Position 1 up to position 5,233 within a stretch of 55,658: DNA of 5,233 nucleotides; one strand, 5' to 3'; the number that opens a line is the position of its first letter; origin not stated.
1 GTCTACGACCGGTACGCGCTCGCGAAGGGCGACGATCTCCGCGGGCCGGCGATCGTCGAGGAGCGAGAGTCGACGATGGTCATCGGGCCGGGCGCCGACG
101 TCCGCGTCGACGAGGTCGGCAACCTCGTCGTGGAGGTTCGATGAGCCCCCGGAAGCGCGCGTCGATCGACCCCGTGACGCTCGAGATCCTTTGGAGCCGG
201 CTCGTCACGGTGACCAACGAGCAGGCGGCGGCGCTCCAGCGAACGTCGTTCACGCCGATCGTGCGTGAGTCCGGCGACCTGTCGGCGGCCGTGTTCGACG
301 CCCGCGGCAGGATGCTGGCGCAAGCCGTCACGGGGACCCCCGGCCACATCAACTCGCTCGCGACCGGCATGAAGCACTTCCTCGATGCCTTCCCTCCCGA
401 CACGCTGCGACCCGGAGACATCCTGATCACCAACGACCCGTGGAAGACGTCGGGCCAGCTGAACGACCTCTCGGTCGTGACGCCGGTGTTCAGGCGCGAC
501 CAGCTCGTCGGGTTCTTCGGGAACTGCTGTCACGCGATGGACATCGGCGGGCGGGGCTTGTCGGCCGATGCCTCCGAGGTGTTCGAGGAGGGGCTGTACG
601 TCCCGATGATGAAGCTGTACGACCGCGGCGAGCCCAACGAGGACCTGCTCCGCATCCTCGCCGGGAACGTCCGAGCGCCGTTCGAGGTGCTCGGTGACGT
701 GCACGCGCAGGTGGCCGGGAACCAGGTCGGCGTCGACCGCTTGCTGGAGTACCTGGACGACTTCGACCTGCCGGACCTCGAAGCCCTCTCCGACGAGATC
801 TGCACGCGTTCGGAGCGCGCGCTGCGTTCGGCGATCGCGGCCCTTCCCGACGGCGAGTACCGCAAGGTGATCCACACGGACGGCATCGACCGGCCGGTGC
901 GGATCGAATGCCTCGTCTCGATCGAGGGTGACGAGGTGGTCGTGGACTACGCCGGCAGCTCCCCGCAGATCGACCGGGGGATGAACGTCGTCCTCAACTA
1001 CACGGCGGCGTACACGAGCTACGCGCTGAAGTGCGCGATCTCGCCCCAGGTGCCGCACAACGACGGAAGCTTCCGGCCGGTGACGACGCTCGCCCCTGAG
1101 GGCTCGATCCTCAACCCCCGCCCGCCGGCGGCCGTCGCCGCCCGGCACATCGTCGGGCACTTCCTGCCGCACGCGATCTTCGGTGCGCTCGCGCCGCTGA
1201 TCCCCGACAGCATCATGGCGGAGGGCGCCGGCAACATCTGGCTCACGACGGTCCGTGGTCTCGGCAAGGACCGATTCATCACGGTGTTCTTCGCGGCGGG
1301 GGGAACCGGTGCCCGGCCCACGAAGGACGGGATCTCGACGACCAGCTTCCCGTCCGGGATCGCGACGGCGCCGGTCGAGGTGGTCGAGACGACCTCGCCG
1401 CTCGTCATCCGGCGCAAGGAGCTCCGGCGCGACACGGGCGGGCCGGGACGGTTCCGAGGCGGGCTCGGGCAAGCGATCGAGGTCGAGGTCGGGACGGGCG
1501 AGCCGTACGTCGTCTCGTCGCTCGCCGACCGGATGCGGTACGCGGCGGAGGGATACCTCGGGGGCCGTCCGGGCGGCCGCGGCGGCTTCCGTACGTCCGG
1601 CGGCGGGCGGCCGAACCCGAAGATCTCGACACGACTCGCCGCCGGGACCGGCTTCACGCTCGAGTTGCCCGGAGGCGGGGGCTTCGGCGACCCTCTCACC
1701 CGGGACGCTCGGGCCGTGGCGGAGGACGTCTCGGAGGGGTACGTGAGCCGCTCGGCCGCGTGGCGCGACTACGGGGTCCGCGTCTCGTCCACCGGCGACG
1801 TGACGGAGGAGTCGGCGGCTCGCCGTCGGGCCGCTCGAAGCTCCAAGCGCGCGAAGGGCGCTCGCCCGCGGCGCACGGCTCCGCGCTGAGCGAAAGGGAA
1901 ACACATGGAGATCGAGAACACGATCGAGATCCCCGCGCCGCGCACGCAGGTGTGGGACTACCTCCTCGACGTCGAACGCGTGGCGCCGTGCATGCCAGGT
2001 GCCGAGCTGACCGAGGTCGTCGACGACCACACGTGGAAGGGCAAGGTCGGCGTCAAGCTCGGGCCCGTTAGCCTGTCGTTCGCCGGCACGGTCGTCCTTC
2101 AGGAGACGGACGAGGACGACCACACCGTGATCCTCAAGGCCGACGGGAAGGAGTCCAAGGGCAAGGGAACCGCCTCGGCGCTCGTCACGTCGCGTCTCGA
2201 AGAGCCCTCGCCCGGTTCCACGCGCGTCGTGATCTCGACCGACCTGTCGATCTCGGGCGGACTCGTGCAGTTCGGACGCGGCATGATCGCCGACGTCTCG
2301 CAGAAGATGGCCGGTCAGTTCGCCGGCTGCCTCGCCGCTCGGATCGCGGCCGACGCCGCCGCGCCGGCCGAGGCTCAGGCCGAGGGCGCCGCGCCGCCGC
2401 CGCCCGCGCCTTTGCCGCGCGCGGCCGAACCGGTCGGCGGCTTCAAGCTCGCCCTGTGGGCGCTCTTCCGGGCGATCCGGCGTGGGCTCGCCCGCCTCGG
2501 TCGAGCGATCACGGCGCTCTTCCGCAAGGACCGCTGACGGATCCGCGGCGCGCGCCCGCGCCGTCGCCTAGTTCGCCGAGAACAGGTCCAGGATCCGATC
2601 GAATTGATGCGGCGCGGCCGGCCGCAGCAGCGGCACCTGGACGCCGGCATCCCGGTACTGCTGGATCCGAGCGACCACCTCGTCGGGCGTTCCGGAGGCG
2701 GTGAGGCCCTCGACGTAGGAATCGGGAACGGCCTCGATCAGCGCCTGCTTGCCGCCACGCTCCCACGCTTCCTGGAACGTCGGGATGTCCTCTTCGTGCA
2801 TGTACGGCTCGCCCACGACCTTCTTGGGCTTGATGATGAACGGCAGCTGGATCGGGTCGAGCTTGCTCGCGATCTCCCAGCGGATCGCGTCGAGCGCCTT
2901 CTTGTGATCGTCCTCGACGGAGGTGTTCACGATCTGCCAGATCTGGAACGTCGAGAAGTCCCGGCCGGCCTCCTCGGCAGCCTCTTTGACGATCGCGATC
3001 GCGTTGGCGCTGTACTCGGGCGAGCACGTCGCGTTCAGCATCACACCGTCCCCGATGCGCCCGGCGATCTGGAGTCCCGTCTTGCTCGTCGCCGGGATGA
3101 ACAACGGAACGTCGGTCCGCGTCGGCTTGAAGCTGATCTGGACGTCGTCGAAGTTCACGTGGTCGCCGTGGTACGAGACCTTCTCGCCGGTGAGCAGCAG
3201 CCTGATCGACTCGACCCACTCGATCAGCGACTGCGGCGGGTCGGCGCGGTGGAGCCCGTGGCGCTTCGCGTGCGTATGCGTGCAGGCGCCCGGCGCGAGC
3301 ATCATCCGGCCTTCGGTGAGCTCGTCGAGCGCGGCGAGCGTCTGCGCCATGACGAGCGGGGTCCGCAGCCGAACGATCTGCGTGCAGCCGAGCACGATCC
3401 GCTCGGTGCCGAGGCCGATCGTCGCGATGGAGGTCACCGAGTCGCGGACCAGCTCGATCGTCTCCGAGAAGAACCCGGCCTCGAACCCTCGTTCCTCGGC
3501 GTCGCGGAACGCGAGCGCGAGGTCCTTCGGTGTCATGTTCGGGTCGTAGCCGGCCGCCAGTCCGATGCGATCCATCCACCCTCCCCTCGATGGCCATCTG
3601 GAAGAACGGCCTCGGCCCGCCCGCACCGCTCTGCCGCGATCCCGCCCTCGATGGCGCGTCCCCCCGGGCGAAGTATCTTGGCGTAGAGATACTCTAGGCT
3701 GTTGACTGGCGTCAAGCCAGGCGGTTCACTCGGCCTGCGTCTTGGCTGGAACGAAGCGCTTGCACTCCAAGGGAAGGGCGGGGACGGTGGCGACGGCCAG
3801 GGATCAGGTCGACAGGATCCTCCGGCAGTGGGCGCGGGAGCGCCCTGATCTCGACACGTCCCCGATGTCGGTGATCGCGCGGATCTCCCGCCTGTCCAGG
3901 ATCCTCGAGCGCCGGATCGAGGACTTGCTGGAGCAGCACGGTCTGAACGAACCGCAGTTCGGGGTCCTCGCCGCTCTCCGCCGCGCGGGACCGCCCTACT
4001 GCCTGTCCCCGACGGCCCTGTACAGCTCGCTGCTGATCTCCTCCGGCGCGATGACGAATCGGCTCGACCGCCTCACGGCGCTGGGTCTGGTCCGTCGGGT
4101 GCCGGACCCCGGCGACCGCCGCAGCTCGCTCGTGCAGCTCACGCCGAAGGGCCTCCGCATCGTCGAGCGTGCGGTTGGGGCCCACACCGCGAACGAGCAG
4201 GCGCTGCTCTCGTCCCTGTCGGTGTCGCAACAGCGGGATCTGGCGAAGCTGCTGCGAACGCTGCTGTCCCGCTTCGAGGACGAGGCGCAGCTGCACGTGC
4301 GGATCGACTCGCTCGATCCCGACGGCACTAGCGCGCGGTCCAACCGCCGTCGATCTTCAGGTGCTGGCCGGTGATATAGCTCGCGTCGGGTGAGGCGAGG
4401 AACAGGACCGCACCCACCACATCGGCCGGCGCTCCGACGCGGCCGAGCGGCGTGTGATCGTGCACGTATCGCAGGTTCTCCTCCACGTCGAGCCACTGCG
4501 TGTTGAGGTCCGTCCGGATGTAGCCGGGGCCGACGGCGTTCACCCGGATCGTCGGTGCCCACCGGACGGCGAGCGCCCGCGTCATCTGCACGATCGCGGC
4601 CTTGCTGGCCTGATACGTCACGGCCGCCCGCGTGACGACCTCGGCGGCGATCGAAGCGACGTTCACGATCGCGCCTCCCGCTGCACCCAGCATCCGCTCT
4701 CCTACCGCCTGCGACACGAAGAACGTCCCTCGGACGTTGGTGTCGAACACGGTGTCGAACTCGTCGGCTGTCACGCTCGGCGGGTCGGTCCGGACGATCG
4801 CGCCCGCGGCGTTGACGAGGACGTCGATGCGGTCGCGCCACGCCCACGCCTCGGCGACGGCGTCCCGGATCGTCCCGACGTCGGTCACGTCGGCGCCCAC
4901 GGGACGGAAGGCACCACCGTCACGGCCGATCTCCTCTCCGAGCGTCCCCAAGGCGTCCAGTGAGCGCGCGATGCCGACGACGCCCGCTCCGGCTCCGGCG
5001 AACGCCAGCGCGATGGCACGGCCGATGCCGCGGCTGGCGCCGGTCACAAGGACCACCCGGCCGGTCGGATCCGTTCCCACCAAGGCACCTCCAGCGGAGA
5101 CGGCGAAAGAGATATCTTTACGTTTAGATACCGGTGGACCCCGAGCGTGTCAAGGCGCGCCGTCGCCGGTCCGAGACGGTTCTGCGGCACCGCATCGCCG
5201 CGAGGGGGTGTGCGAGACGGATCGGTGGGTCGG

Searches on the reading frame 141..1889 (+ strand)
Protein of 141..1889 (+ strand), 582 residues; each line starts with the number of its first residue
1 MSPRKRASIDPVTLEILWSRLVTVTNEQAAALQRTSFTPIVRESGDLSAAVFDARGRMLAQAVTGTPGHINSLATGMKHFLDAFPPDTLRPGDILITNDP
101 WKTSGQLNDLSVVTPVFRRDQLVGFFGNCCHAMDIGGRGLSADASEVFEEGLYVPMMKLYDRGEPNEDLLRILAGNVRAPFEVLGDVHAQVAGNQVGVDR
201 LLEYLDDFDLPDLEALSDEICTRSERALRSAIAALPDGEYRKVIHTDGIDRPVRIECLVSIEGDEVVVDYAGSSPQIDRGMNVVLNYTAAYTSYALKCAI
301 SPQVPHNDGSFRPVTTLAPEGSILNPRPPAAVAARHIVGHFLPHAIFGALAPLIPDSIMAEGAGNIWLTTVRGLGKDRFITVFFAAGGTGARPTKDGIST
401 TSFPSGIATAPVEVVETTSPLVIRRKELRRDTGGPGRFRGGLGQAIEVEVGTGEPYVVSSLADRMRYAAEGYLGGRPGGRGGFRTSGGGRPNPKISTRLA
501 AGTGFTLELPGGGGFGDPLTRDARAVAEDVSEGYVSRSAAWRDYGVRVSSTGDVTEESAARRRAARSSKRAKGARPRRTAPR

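Call 8: search_protein_families(library=pfam, proteins=[window:141-1889:+], max_evalue=0.001)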
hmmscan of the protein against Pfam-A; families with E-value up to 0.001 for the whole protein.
window:141-1889:+ (582 aa): 1 family
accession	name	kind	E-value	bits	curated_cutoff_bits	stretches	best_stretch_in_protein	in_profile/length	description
PF02538.19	Hydantoinase_B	-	1.2e-152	509.5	26.8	1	10-518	1-519/519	Hydantoinase B/oxoprolinase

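Call 60: search_protein_families(library=ncbifam, proteins=[window:141-1889:+], max_evalue=0.00001)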
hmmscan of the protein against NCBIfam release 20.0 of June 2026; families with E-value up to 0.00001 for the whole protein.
window:141-1889:+ (582 aa): 2 families
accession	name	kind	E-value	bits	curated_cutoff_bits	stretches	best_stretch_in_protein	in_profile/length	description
NF050157.1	CapLactmsBetCapB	equivalog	4.7e-69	233.1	1000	1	9-564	1-575/577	caprolactamase subunit beta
NF042976.1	AcphenoCarb_ApcD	equivalog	1.4e-32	112.8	1500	1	7-464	27-503/685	acetophenone carboxylase subunit delta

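Call 61: search_solved_structures(query=window:141-1889:+, max_evalue=0.00001)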
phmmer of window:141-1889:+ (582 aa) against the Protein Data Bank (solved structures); distinct sequences matched with E-value up to 0.00001: 5.
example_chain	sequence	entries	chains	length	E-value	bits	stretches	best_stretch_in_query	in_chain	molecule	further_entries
7hk5_A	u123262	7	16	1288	1.4e-67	231.7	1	10-561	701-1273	N-methylhydantoinase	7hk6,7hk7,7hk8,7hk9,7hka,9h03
6yra_B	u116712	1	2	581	3.1e-56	194.2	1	8-565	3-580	Hydantoinase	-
5l9w_A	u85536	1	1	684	6e-32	114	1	7-468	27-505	Acetophenone carboxylase delta subunit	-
5m45_A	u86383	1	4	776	7.3e-22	80.7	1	10-144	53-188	Acetone carboxylase alpha subunit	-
5svb_A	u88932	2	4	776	1.1e-21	80.1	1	10-144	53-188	Acetone carboxylase alpha subunit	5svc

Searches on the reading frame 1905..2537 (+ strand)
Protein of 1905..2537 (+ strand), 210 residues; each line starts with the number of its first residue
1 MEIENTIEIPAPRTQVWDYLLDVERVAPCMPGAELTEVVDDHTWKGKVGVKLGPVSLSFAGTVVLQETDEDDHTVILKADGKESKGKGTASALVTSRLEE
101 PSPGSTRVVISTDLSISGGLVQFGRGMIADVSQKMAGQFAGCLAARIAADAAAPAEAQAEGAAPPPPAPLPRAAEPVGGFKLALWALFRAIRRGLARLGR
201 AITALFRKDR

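Call 8: search_protein_families(library=pfam, proteins=[window:1905-2537:+], max_evalue=0.001)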
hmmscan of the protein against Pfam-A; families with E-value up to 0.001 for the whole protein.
window:1905-2537:+ (210 aa): 3 families
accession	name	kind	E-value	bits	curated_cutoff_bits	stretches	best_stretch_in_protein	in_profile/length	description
PF06240.19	COXG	-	6e-19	68.6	22.2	1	7-147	3-139/140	Carbon monoxide dehydrogenase subunit G (CoxG)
PF10604.15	Polyketide_cyc2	-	6.8e-08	33.4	27.4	1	2-135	3-129/142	Polyketide cyclase / dehydrase and lipid transport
PF03364.25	Polyketide_cyc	-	6.3e-06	26.9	23.4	1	9-70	1-63/126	Polyketide cyclase / dehydrase and lipid transport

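Call 60: search_protein_families(library=ncbifam, proteins=[window:1905-2537:+], max_evalue=0.00001)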
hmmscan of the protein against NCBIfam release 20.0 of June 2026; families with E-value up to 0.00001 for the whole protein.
window:1905-2537:+ (210 aa): 0 families

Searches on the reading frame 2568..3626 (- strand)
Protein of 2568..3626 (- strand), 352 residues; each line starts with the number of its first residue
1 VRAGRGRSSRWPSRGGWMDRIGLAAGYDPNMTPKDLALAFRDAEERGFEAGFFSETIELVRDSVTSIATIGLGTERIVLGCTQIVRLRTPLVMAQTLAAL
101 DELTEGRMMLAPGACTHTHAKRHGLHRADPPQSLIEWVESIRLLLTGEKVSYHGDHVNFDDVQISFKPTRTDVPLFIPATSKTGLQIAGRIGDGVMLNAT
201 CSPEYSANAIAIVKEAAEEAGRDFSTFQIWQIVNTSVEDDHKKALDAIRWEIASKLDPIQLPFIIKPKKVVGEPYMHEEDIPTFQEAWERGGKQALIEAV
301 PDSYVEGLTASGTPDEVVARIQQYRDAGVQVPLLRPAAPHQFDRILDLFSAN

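Call 8: search_protein_families(library=pfam, proteins=[window:2568-3626:-], max_evalue=0.001)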
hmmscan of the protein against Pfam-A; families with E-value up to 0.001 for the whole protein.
window:2568-3626:- (352 aa): 1 family
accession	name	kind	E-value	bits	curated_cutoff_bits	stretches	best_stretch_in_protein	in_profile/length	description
PF00296.26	Bac_luciferase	-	4e-54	184.5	27.9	1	26-330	14-313/314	Luciferase-like monooxygenase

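Call 60: search_protein_families(library=ncbifam, proteins=[window:2568-3626:-], max_evalue=0.00001)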
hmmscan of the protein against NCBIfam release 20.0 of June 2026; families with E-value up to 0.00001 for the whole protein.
window:2568-3626:- (352 aa): 26 families (the best 25 are shown)
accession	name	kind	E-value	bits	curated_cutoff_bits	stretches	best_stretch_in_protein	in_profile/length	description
TIGR03555.1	F420_mer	equivalog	1.6e-38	132.9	348.7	1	29-330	7-300/325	5,10-methylenetetrahydromethanopterin reductase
NF002619.0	PRK02271.1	equivalog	8.3e-38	130.5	276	1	28-330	8-301/329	5,10-methylenetetrahydromethanopterin reductase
TIGR03841.1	F420_Rv3093c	subfamily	7.3e-32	110.9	213.65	1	32-337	8-297/298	LLM class F420-dependent oxidoreductase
TIGR03857.1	F420_MSMEG_2249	hypoth_equivalog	5.2e-30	104.8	218.4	1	41-237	21-216/329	TIGR03857 family LLM class F420-dependent oxidoreductase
TIGR04024.1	F420_NP1902A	hypoth_equivalog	7.3e-28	97.2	345.4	1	34-326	15-301/330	TIGR04024 family LLM class F420-dependent oxidoreductase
TIGR03619.1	F420_Rv2161c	subfamily_domain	7.2e-26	91.3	166.9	1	59-245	42-232/247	TIGR03619 family F420-dependent LLM class oxidoreductase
TIGR03559.1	F420_Rv3520c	subfamily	1.1e-23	83.8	335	1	20-331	1-321/325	LLM class F420-dependent oxidoreductase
TIGR03564.1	F420_MSMEG_4879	subfamily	4.9e-23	82.1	234.25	1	40-249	5-212/265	TIGR03564 family F420-dependent LLM class oxidoreductase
TIGR03842.1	F420_CPS_4043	hypoth_equivalog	1.3e-18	67.2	295.45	1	36-250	15-221/329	TIGR03842 family LLM class F420-dependent oxidoreductase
TIGR03854.1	F420_MSMEG_3544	hypoth_equivalog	1.6e-17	63.7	295.6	1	25-260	4-240/290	TIGR03854 family LLM class F420-dependent oxidoreductase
TIGR03554.1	F420_G6P_DH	equivalog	1.9e-17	63.3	420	1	63-350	52-323/331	glucose-6-phosphate dehydrogenase (coenzyme-F420)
TIGR04020.1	seco_metab_LLM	subfamily_domain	8e-16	58.1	244.45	1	63-330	54-315/341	MupA/Atu3671 family FMN-dependent luciferase-like monooxygenase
TIGR03617.1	F420_MSMEG_2256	subfamily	8.8e-16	57.7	278.15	1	41-253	2-224/318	TIGR03617 family F420-dependent LLM class oxidoreductase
TIGR03565.1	alk_sulf_monoox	equivalog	9.6e-14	51.2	518.2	1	67-237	59-233/346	FMNH2-dependent alkanesulfonate monooxygenase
TIGR03560.1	F420_Rv1855c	subfamily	3.5e-13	49.9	231.4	1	29-227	8-222/227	TIGR03560 family F420-dependent LLM class oxidoreductase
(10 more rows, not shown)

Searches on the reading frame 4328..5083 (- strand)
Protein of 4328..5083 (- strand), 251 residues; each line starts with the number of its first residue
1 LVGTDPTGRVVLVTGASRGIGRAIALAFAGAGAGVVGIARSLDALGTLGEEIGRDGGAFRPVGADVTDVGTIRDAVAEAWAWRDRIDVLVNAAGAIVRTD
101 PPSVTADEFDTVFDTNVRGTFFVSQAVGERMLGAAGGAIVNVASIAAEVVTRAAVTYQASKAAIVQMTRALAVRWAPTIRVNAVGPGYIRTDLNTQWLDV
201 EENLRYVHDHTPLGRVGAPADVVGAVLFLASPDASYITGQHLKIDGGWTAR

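Call 42: search_protein_families(library=pfam, proteins=[window:4328-5083:-], max_evalue=1)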
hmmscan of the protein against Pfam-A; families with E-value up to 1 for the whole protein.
window:4328-5083:- (251 aa): 5 families
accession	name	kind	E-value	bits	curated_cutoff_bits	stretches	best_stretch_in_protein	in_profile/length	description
PF13561.12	adh_short_C2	-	5.4e-59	200.1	27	1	15-249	1-236/236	Enoyl-(Acyl carrier protein) reductase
PF00106.31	adh_short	-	6.5e-49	166.5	26.6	1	9-197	1-190/195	short chain dehydrogenase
PF08659.16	KR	-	3.3e-08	34.1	22.6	1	11-166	3-158/180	KR domain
PF01370.27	Epimerase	-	3.3e-05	23.9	20.9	1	11-187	1-176/240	NAD dependent epimerase/dehydratase family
PF12242.14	Eno-Rase_NADH_b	-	0.22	11.7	23.4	1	9-38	41-71/79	NAD(P)H binding domain of trans-2-enoyl-CoA reductase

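Call 60: search_protein_families(library=ncbifam, proteins=[window:4328-5083:-], max_evalue=0.00001)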
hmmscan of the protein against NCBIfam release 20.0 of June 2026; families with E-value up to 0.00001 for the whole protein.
window:4328-5083:- (251 aa): 225 families (the best 25 are shown)
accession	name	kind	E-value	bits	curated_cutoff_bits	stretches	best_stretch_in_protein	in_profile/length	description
NF005559.1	PRK07231.1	subfamily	2.8e-65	220.3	215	1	7-249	3-248/249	glucose 1-dehydrogenase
NF006070.0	PRK08213.1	subfamily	1.6e-58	198.2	279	1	7-250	11-258/259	gluconate 5-dehydrogenase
NF006693.0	PRK09242.1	equivalog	5.3e-56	189.6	328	1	8-249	10-254/258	SDR family oxidoreductase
NF005402.0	PRK06949.1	equivalog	8.2e-56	189.1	358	1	7-248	8-258/260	SDR family oxidoreductase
NF005309.0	PRK06841.1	subfamily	8.5e-55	186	286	1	7-250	14-254/255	GolD/DthD family dehydrogenase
TIGR01832.1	kduD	equivalog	2.3e-54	184.5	338.85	1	7-251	4-248/248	2-dehydro-3-deoxy-D-gluconate 5-dehydrogenase KduD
NF009466.0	PRK12826.1-2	subfamily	3.4e-54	183.9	222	1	9-248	4-244/248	3-oxoacyl-ACP reductase FabG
NF052558.1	MBtsdlDhBudC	equivalog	1.3e-53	182.1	270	1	8-250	3-243/250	meso-2,3-butanediol dehydrogenase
TIGR01830.1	3oxo_ACP_reduc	equivalog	1.8e-53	181.7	297.75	1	11-247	1-237/239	3-oxoacyl-[acyl-carrier-protein] reductase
NF004791.0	PRK06138.1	equivalog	4.4e-53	180.2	312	1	7-250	4-251/252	SDR family oxidoreductase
NF005067.0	PRK06484.1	equivalog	1.9e-52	178.5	713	1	8-249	9-252/524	short chain dehydrogenase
NF005893.0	PRK07856.1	equivalog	2.1e-52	177.9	255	1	4-247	5-240/255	SDR family oxidoreductase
NF004774.0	PRK06114.1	equivalog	2.9e-52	177.6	360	1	7-250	15-261/262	SDR family oxidoreductase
NF004818.0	PRK06172.1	equivalog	3e-52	177.5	336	1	7-250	6-252/253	SDR family oxidoreductase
NF004522.0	PRK05867.1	equivalog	2.1e-51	175.1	447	1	5-250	8-254/255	SDR family oxidoreductase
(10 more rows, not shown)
